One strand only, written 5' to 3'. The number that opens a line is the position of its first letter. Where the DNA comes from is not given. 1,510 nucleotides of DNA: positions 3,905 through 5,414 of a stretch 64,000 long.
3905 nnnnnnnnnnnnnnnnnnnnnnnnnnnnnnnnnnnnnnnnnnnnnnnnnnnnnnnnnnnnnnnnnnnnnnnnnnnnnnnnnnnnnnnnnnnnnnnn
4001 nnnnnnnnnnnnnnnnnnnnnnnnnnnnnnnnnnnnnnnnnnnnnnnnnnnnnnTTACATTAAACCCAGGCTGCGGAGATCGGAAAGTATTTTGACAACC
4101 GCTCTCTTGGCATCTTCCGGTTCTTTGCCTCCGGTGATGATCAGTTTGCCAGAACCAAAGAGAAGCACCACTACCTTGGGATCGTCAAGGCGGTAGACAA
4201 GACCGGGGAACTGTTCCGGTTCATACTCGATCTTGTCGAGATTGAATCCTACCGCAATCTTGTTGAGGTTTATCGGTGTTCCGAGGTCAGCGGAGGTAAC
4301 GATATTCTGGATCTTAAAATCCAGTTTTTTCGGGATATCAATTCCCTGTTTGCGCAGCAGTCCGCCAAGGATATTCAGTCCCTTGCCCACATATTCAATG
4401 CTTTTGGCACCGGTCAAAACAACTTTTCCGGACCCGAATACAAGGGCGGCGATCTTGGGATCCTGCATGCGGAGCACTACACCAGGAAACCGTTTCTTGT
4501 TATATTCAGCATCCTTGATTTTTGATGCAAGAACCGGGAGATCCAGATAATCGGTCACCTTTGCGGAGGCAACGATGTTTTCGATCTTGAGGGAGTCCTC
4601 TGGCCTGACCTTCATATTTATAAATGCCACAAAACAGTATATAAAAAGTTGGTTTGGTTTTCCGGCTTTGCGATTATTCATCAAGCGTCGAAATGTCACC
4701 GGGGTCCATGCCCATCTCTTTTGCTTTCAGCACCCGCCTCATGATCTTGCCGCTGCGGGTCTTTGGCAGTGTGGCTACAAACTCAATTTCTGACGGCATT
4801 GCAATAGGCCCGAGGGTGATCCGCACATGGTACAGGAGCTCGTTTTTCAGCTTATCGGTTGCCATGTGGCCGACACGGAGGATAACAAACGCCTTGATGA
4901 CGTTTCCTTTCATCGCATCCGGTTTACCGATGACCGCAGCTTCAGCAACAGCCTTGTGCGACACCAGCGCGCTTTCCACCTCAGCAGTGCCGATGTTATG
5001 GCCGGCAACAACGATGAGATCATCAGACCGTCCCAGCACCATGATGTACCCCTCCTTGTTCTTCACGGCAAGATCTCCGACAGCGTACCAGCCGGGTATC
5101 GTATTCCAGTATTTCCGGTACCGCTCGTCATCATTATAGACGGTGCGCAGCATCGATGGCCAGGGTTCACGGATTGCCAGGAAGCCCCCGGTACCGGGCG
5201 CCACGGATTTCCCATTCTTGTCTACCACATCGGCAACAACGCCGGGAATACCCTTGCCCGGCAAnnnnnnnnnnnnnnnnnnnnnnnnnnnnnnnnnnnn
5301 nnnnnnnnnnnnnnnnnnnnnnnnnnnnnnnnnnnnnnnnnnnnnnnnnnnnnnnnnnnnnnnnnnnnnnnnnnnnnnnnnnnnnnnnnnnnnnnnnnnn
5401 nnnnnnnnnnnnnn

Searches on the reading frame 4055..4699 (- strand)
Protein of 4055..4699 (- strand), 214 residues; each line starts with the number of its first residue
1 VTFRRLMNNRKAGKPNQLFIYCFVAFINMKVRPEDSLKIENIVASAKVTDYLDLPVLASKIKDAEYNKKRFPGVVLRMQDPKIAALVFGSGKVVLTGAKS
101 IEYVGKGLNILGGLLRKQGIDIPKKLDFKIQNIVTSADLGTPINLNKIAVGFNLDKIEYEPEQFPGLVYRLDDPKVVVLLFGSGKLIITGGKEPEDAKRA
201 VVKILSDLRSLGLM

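Call 28: search_protein_families(library=pfam, proteins=[window:4055-4699:-], max_evalue=0.00001)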
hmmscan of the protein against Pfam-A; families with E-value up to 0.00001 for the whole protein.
window:4055-4699:- (214 aa): 1 family
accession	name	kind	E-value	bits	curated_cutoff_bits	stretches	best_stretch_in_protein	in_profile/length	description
PF00352.27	TBP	-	3.5e-56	187.4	22.9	2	127-210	1-84/85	Transcription factor TFIID (or TATA-binding protein, TBP)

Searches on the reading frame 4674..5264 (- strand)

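Call 28: search_protein_families(library=pfam, proteins=[window:4674-5264:-], max_evalue=0.00001)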
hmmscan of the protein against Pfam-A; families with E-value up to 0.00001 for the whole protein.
window:4674-5264:- (196 aa): 1 family
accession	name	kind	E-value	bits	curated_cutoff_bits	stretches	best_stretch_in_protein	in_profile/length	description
PF13193.12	AMP-binding_C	-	6.1e-27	94.8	24.5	1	95-173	1-76/76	AMP-binding enzyme C-terminal domain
